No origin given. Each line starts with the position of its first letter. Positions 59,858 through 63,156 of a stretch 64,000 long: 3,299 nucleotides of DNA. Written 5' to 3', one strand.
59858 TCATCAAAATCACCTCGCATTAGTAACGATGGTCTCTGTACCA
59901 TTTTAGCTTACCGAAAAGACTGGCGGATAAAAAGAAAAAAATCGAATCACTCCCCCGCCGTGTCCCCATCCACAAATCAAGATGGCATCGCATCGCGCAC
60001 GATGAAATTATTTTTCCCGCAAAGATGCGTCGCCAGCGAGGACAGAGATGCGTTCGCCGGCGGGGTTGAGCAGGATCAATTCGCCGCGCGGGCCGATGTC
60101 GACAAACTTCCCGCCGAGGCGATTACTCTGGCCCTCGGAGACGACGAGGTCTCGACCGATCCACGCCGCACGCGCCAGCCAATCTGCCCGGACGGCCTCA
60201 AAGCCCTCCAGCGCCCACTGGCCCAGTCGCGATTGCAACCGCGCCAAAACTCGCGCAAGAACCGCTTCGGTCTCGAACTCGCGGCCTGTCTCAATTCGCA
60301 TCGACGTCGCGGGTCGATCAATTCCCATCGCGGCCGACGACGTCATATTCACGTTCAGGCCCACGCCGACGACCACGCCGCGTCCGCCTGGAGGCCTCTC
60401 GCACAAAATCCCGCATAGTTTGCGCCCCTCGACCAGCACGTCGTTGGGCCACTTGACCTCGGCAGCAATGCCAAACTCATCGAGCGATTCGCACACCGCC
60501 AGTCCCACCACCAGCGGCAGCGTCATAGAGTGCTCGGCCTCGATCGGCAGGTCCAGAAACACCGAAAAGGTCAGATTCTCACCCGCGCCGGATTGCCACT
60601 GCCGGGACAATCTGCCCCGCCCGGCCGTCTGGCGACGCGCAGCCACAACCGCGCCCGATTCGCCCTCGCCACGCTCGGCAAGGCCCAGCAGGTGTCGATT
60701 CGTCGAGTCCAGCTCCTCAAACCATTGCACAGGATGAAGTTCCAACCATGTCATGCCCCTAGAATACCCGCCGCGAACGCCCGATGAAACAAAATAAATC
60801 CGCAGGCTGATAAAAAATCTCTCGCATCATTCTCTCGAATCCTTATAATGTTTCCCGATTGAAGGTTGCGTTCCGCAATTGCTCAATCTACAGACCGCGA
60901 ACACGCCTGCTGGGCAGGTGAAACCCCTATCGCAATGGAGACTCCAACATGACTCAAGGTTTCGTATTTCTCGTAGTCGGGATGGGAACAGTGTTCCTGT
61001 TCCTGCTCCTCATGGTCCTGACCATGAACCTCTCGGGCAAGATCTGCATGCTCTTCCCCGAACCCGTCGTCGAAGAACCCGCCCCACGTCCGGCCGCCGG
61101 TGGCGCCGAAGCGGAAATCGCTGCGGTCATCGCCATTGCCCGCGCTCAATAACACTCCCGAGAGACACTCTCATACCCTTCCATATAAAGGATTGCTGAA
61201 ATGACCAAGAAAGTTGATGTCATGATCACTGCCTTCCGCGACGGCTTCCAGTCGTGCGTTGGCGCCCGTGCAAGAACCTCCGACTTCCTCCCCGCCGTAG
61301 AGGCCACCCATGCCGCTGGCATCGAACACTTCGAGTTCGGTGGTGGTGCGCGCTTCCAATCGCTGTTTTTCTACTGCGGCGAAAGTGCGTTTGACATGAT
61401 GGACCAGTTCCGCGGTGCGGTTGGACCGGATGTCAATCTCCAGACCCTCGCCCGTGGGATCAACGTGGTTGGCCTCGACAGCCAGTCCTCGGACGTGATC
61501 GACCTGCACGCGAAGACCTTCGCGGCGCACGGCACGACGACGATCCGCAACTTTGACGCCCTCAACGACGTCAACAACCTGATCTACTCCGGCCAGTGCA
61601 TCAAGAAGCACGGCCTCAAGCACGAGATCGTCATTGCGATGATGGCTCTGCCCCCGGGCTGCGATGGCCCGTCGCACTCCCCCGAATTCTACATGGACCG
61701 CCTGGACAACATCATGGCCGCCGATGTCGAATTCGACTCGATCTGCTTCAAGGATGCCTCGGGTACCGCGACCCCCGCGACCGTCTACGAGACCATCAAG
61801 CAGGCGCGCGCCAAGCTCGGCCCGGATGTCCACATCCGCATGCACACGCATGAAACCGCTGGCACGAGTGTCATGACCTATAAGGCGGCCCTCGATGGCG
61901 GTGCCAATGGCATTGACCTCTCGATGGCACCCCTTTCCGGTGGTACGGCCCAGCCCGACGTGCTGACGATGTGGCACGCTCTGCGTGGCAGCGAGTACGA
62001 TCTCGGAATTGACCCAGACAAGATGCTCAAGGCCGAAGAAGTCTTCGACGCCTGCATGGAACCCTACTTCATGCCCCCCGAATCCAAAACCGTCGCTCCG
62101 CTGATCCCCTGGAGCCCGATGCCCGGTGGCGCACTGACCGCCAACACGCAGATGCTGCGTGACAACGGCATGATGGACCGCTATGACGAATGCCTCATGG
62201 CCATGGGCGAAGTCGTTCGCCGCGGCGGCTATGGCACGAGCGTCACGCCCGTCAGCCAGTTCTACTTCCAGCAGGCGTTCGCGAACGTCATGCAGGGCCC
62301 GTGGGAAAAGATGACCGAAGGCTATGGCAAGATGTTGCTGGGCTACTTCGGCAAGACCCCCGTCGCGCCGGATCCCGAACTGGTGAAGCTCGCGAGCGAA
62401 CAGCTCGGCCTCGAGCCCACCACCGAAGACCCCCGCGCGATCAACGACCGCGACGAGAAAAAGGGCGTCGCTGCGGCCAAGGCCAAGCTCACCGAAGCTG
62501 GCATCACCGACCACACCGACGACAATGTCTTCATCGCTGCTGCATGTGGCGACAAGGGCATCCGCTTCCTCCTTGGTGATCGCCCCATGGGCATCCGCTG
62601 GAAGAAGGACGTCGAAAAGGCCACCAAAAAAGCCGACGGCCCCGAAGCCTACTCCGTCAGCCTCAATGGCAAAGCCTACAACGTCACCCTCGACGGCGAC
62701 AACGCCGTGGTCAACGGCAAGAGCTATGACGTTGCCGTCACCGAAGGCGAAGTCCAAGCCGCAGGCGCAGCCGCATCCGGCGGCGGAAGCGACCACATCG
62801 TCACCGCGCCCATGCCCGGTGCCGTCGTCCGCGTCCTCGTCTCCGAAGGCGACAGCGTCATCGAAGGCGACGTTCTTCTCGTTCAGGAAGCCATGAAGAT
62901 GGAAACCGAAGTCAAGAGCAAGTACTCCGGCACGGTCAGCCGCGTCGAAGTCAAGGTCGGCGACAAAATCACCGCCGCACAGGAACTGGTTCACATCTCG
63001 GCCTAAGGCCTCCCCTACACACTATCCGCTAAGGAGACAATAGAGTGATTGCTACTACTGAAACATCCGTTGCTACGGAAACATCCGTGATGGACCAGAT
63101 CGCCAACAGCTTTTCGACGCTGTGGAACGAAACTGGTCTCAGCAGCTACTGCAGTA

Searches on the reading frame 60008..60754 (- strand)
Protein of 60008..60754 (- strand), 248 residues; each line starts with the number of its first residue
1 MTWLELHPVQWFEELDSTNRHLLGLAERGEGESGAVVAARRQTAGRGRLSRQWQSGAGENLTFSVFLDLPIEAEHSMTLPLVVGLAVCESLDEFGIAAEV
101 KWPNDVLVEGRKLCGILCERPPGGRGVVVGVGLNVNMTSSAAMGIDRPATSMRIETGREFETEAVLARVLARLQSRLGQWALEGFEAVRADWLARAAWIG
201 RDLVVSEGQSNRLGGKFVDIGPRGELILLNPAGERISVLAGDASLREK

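Call 95: search_protein_families(library=pfam, proteins=[window:60008-60754:-], max_evalue=0.0001)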
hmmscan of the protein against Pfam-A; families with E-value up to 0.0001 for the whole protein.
window:60008-60754:- (248 aa): 3 families
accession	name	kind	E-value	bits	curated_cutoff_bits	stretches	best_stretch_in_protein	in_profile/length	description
PF03099.24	BPL_LplA_LipB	-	1.4e-21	77.2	21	1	12-136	2-133/133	Biotin/lipoate A/B protein ligase family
PF16917.10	BPL_LplA_LipB_2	-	1.5e-05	25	27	1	54-193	35-182/183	Biotin/lipoate A/B protein ligase family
PF21948.1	LplA-B_cat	-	9.6e-05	22.8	27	0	86-163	99-189/200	Lipoyl protein ligase A/B catalytic domain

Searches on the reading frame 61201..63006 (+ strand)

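Call 95: search_protein_families(library=pfam, proteins=[window:61201-63006:+], max_evalue=0.0001)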
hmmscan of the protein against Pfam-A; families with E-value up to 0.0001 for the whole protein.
window:61201-63006:+ (601 aa): 4 families
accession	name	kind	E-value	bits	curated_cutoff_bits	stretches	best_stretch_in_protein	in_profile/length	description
PF02436.23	PYC_OADA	-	1.1e-29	104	27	1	305-495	4-199/201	Conserved carboxylase domain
PF00364.28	Biotin_lipoyl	-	1.5e-16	60.4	22.1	1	534-599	3-73/73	Biotin-requiring enzyme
PF00682.25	HMGL-like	-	2.3e-07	30.9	29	1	179-280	157-258/260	HMGL-like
PF13533.13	Biotin_lipoyl_2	-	3.1e-06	27.3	29.8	0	534-561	3-30/32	Biotin-lipoyl like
